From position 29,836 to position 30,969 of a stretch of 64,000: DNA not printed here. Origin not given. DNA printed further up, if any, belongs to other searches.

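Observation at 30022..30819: Cassette-encoded K+-channel-like protein with unusual topology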

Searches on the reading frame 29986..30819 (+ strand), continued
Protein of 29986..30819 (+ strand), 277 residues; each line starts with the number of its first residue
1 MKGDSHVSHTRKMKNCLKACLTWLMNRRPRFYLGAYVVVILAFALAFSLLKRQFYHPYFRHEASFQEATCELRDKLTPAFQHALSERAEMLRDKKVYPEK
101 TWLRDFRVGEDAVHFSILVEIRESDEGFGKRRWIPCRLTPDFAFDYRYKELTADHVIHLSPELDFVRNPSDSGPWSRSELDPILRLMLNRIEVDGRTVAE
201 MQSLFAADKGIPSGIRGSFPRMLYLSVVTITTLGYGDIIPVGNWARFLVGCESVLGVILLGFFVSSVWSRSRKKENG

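Call 58: find_encoding_contigs(protein=P0014, flank=6000, max_places=2)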
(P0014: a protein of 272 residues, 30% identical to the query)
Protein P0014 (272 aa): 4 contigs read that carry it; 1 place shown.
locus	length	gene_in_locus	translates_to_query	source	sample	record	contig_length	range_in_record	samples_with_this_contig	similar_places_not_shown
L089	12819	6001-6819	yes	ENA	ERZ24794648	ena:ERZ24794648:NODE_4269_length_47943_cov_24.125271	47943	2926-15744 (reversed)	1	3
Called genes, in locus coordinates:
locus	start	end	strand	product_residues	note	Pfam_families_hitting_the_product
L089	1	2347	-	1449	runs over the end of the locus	PF13385:Laminin_G_3, PF21345:PcRGLX_2nd (weak), PF19501:PcRGLX_1st, PF21345:PcRGLX_2nd (weak), PF21346:PcRGLX_3rd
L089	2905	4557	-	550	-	-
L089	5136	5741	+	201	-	-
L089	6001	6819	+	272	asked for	PF07885:Ion_trans_2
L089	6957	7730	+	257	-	PF01582:TIR, PF13676:TIR_2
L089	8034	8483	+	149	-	-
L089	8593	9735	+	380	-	PF05014:Nuc_deoxyrib_tr (faint)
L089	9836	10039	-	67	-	-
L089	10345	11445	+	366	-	PF13676:TIR_2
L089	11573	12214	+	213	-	PF00583:Acetyltransf_1, PF13508:Acetyltransf_7 (weak)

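Call 59: search_dna_similar(query=window:30022-30819:+, collection=phages, mode=protein, max_evalue=0.001, max_rows=15)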
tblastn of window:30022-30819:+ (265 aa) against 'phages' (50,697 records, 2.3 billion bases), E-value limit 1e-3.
No match.

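Call 60: search_dna_similar(query=window:30022-30819:+, collection=plasmids, mode=protein, max_evalue=0.001, max_rows=15)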
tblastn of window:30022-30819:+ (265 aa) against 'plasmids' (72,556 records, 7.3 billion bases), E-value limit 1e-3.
Records with a match: 17; places in all: 19; records where one place covers at least 80% of the query: 0.
Best place of each record, by identity: 60-80% 1; <60% 16.
By first word of the organism name: Azospirillum 8; Acinetobacter 3; Halomicrobium 1; Halocatena 1; Halorussus 1; Curtobacterium 1; Halalkalicoccus 1; Haladaptatus 1.
By predicted mobility (MOB-suite, as given by PLSDB): non-mobilizable 17.
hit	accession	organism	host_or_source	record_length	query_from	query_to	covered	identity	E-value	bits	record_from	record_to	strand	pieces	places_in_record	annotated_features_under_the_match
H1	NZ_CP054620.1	Azospirillum oryzae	cell culture,soil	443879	165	236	27%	40.0%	7e-4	48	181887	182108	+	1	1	potassium channel family protein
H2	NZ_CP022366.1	Azospirillum sp. TSH58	single cell,paddy soils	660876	206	265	23%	43.8%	1e-4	50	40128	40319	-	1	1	potassium channel family protein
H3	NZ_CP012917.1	Azospirillum brasilense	Digitaria eriantha,microbe,root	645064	206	265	23%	43.8%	1e-4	50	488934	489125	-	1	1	potassium channel family protein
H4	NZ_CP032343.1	Azospirillum brasilense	soil sample,Agricultural field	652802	206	265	23%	43.8%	1e-4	50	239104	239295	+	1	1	potassium channel family protein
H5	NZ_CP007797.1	Azospirillum argentinense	Triticum aestivum L.,Root,wheat ...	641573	206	265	23%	43.8%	2e-4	50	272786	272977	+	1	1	potassium channel family protein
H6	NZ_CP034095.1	Acinetobacter baumannii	Homo sapiens,sputum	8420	206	258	20%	49.1%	2e-5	53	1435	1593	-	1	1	potassium channel family protein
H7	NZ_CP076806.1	Acinetobacter baumannii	Homo sapiens,endotracheal aspirate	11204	206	258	20%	49.1%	2e-5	53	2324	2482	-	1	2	potassium channel family protein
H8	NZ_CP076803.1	Acinetobacter baumannii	Homo sapiens,peritoneal liquid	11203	206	258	20%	49.1%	2e-5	53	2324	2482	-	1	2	potassium channel family protein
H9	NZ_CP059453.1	Azospirillum brasilense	Prokaryotes,soil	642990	206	263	22%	43.1%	1e-4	50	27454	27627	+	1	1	potassium channel family protein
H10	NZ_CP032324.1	Azospirillum argentinense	soil sample,Agricultural field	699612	206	263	22%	43.1%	1e-4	50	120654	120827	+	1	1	potassium channel family protein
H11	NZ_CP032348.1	Azospirillum brasilense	soil sample,Agricultural field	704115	206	263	22%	43.1%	1e-4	50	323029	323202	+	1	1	potassium channel family protein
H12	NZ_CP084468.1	Halomicrobium salinisoli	cell culture,gobi saline soil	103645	206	258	20%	43.9%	6e-5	51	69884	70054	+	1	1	pentapeptide repeat-containing protein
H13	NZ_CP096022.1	Halocatena salina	cell culture,sediment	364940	209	252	17%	52.3%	2e-5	53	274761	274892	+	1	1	pentapeptide repeat-containing protein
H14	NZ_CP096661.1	Halorussus limi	cell culture,saline soil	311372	209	244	14%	63.9%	8e-5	51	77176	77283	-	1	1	pentapeptide repeat-containing protein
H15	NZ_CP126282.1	Curtobacterium sp. MCBD17_026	-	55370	191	257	25%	32.8%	2e-4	50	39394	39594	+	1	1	potassium channel family protein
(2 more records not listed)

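Call 61: find_related_loci(query=A4, collection=viral_contigs, flank=5000)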
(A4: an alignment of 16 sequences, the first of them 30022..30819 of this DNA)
Query A4 (265 aa) in viral_contigs; peptide patterns used: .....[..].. (x = any residue, [..] = any of these).
37 stretches matched a pattern; 18 encode a relative of the query (tblastn E <= 1e-3); 18 distinct loci.
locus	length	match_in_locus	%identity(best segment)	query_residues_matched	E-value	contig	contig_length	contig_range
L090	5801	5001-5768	31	12-264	2e-31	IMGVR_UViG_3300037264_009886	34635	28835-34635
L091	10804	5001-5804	25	3-258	3e-22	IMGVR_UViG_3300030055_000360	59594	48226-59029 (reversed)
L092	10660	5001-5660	29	23-255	2e-21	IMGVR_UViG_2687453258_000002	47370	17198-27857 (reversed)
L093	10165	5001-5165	53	202-256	1e-14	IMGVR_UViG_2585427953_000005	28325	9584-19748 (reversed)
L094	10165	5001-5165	53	202-256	1e-14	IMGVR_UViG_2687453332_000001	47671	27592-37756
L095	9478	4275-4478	44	198-262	1e-14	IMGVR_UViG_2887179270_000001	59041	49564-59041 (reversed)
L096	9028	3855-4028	50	197-254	1e-11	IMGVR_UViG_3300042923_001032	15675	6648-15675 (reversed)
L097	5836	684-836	49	205-255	1e-8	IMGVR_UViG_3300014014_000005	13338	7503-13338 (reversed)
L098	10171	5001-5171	35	206-259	4e-8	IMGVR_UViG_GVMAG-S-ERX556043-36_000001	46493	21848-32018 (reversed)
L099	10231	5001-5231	34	195-263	3e-6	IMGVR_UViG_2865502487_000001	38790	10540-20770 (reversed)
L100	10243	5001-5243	32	191-263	5e-6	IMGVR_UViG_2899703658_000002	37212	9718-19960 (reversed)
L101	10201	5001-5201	31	191-257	1e-5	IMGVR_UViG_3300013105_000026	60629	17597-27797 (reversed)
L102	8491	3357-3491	42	211-255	1e-4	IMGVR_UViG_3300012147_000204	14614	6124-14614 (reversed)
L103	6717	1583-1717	42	211-255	3e-4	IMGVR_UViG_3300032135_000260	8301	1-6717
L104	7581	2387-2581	29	191-255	4e-4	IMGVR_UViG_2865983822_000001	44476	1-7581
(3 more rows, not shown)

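Call 65: search_protein_families(library=padloc, alignment_id=A7, max_evalue=0.00001)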
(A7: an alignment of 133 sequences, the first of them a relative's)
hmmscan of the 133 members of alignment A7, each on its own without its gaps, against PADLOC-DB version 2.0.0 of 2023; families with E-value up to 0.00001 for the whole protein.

A. member 1, L004:2252-3142:+ (296 aa): 0 families

B. families by the number of members that match (of 133 scanned): 233 families (the first 25 are shown)
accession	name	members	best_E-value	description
PDLC02903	pVip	3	6.7e-15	Viperins not associated with kinases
PDLC02904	pVip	3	5.5e-14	Viperins associated with kinases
PDLC00758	Effector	2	1.1e-17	Phospholipase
PDLC00757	Effector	2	1.4e-12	Phospholipase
PDLC00755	Effector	2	1.3e-07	Phospholipase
PDLC03604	REase_MTase_IIG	1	7.2e-258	Type IIG restriction enzyme-methyltransferase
PDLC03963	SoFic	1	1.1e-105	-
PDLC04060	PD-T4-6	1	1.4e-85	-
PDLC04061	PD-T4-6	1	7.4e-84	-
PDLC04042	PD-T4-6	1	5.6e-83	-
PDLC04053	PD-T4-6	1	2e-80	-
PDLC03629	REase_MTase_IIG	1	5.9e-80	Type IIG restriction enzyme-methyltransferase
PDLC04054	PD-T4-6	1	1.9e-74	-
PDLC03335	MTase_II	1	5.1e-74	Type II methyltransferase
PDLC04043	PD-T4-6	1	3.9e-73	-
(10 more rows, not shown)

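Call 66: search_protein_families(library=pfam, alignment_id=A7, max_evalue=0.00001)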
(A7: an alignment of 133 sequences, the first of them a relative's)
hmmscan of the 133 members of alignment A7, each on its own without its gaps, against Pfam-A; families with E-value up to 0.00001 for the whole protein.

A. member 1, L004:2252-3142:+ (296 aa): 1 family
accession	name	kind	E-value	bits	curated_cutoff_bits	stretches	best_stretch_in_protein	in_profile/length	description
PF00274.25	Glycolytic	-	1.7e-09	37.4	22.2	1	6-214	5-211/349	Fructose-bisphosphate aldolase class-I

B. families by the number of members that match (of 133 scanned): 119 families (the first 25 are shown)
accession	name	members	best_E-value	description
PF04055.27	Radical_SAM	3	8.4e-16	Radical SAM superfamily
PF01406.26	tRNA-synt_1e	2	1.6e-96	tRNA synthetases class I (C) catalytic domain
PF00248.27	Aldo_ket_red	2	5.6e-60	Aldo/keto reductase family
PF07690.21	MFS_1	2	4.2e-38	Major Facilitator Superfamily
PF00534.26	Glycos_transf_1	2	3.9e-35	Glycosyl transferases group 1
PF01734.28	Patatin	2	5e-34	Patatin-like phospholipase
PF13692.12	Glyco_trans_1_4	2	5.1e-30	Glycosyl transferases group 1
PF13439.12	Glyco_transf_4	2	2.7e-24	Glycosyltransferase Family 4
PF12833.13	HTH_18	2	1.8e-20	Helix-turn-helix domain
PF14903.11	WG_beta_rep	2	4.6e-20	WG containing repeat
PF11738.13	DUF3298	2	7e-20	Protein of unknown function (DUF3298)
PF00165.29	HTH_AraC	2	5.2e-19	Bacterial regulatory helix-turn-helix proteins, AraC family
PF00882.24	Zn_dep_PLPC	2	7.1e-19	Zinc dependent phospholipase C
PF05014.21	Nuc_deoxyrib_tr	2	5.5e-18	Nucleoside 2-deoxyribosyltransferase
PF13353.11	Fer4_12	2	9.9e-13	4Fe-4S single cluster domain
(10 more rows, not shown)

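Call 73: list_cluster_members(proteins=[P0001, P0051, P0052, P0053, P0083, P0084, P0109, P0125, P0126, P0149])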
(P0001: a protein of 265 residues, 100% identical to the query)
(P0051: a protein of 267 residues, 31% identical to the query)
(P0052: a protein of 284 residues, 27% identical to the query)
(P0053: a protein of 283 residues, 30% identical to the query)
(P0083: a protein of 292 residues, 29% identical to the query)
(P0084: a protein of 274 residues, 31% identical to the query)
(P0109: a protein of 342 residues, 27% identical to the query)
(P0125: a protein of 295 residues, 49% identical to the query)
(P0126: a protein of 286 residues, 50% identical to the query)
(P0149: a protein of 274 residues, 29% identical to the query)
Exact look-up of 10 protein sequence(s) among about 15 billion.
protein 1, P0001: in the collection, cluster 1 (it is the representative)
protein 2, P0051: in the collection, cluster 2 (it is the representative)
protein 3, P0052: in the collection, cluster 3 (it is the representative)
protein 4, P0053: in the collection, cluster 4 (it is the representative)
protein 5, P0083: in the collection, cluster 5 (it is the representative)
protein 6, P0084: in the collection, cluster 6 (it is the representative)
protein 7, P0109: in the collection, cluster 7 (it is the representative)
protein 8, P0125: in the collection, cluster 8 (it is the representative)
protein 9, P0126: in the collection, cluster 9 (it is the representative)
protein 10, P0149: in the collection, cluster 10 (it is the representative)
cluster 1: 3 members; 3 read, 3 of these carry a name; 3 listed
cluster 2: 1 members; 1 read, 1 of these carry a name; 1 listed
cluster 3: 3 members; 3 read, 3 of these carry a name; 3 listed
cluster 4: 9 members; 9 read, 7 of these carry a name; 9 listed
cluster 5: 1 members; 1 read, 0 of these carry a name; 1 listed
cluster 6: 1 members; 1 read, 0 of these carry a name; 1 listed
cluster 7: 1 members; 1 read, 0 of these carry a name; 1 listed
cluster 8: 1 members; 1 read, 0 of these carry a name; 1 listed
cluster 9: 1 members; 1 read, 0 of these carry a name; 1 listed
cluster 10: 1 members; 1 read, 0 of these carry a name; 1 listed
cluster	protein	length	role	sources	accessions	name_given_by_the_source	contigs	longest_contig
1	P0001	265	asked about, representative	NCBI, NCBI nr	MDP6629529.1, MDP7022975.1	MAG: potassium channel family protein [Kiritimatiellia bacterium] | potassium channel family protein [Kiritimatiellia bacterium]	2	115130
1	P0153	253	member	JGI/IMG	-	hypothetical protein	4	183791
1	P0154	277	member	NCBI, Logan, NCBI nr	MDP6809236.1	MAG: potassium channel family protein [Kiritimatiellia bacterium] | potassium channel family protein [Kiritimatiellia bacterium]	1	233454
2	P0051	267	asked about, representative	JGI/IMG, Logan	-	hypothetical protein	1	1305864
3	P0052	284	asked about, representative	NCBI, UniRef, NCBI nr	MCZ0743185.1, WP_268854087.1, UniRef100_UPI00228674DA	potassium channel family protein [Vibrio diabolicus] | potassium channel family protein n=1 Tax=Vibrio diabolicus TaxID=50719 RepID=UPI00228674DA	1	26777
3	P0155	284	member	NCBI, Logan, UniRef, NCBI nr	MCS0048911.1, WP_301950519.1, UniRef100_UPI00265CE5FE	potassium channel family protein [Vibrio antiquarius] | potassium channel family protein n=1 Tax=Vibrio antiquarius (strain Ex25) TaxID=150340 ...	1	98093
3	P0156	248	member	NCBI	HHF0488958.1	TPA: potassium channel family protein [Vibrio antiquarius]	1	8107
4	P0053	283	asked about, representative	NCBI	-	-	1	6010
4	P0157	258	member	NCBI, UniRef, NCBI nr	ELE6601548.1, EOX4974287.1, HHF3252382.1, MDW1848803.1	potassium channel family protein [Vibrio sp. Vb2110] | potassium channel family protein n=1 Tax=unclassified Vibrio TaxID=2614977 ... | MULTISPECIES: potassium channel family protein [unclassified Vibrio]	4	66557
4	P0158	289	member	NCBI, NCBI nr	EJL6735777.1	two pore domain potassium channel family protein [Vibrio alginolyticus]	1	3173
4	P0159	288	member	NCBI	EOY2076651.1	potassium channel family protein [Vibrio alginolyticus]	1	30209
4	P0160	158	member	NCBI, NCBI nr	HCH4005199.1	TPA: two pore domain potassium channel family protein [Vibrio parahaemolyticus] | two pore domain potassium channel family protein [Vibrio parahaemolyticus]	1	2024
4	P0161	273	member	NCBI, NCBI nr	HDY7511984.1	TPA: two pore domain potassium channel family protein, partial [Vibrio vulnificus] | two pore domain potassium channel family protein [Vibrio vulnificus]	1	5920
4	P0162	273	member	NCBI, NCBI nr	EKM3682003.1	two pore domain potassium channel family protein, partial [Vibrio alginolyticus] | two pore domain potassium channel family protein [Vibrio alginolyticus]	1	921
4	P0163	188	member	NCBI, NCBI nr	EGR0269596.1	two pore domain potassium channel family protein [Vibrio alginolyticus]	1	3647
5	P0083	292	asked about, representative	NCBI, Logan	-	-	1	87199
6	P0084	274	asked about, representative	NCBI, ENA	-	-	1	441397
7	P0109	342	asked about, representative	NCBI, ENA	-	-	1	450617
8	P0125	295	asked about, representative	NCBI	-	-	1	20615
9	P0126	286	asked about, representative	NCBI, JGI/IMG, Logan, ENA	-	-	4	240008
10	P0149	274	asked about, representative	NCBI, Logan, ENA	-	-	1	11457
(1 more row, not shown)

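Call 74: find_encoding_contigs(protein=P0157, flank=4000, max_places=4)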
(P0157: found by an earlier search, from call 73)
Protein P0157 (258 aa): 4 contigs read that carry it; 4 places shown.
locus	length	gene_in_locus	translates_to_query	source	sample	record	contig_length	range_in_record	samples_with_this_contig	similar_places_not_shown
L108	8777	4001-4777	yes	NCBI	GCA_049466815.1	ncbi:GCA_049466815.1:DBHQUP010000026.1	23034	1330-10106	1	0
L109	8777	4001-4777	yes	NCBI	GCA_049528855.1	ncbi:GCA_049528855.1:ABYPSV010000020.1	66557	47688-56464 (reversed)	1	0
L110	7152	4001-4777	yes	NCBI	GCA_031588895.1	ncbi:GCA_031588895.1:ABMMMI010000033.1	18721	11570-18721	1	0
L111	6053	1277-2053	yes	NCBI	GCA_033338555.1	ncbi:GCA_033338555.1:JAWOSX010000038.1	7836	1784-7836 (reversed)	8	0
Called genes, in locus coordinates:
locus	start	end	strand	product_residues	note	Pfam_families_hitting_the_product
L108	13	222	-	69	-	-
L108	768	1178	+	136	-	PF00583:Acetyltransf_1, PF13673:Acetyltransf_10, PF13508:Acetyltransf_7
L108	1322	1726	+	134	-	-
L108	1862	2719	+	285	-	-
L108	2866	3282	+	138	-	PF00583:Acetyltransf_1 (weak), PF13673:Acetyltransf_10, PF13508:Acetyltransf_7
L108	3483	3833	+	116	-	-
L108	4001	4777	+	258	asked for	PF07885:Ion_trans_2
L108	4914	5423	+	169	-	PF08020:DUF1706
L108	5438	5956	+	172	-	-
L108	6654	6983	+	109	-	-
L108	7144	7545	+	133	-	PF11969:DcpS_C (weak), PF01230:HIT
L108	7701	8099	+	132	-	PF19744:DUF6232 (weak)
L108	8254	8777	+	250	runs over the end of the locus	PF13643:DUF4145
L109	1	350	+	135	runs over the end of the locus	-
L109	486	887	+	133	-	-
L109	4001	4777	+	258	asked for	PF07885:Ion_trans_2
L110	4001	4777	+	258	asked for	PF07885:Ion_trans_2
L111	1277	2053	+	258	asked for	PF07885:Ion_trans_2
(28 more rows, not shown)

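Call 88: search_protein_representatives(alignment_id=A5)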
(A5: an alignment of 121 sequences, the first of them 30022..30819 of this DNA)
Query: 121 sequences, 299 profile positions. Proteins with E-value up to 0.001 (for the whole library): 21803; up to 1e-10: 2608; up to 1e-30: 958. The best 150 are listed.
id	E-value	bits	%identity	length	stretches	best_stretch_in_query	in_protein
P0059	6.1e-98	344.9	-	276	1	10-272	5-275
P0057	2.0e-92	326.7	-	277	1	7-272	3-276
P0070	2.2e-92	326.6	-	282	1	10-274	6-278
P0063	1.7e-90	320.4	-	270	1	9-271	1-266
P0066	1.9e-90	320.3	-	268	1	9-271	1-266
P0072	6.5e-89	315.2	-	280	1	9-272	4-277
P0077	1.3e-87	311.0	-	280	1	12-274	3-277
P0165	4.0e-85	302.8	-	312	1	10-285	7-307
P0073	2.0e-84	300.5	-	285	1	7-280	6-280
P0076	5.6e-84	299.0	-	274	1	11-271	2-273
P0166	2.1e-83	297.1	-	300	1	11-282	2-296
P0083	3.4e-83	296.5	-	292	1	11-282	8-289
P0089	6.0e-83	295.6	-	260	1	23-270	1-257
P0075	9.8e-82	291.7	-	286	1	9-282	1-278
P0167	7.4e-81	288.8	-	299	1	9-288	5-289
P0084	6.6e-79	282.4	-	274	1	11-271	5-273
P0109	1.1e-78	281.7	-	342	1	11-295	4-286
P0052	2.1e-76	274.1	-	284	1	4-272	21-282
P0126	6.1e-74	266.1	-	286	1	10-272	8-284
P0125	3.7e-69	250.3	-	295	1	14-276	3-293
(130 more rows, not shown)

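Call 89: find_encoding_contigs(protein=P0001, flank=5000, max_places=4)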
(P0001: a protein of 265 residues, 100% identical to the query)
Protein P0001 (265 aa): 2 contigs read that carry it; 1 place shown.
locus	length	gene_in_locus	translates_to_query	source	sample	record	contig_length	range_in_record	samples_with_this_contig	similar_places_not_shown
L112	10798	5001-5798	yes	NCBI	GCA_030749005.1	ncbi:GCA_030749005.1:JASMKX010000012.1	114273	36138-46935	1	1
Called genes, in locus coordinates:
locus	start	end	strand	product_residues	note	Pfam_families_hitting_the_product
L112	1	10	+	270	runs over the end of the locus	PF01113:DapB_N, PF05173:DapB_C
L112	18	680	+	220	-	PF01288:HPPK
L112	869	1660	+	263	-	PF02548:Pantoate_transf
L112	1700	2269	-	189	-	PF00881:Nitroreductase, PF14512:TM1586_NiRdase (weak), PF00881:Nitroreductase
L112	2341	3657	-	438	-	PF13495:Phage_int_SAM_4, PF00589:Phage_integrase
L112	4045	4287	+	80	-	-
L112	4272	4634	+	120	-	PF02452:PemK_toxin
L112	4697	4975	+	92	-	-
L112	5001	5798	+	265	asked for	PF07885:Ion_trans_2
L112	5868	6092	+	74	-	-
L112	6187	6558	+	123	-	-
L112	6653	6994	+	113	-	-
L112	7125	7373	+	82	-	PF13711:DUF4160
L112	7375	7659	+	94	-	PF10387:DUF2442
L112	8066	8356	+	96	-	-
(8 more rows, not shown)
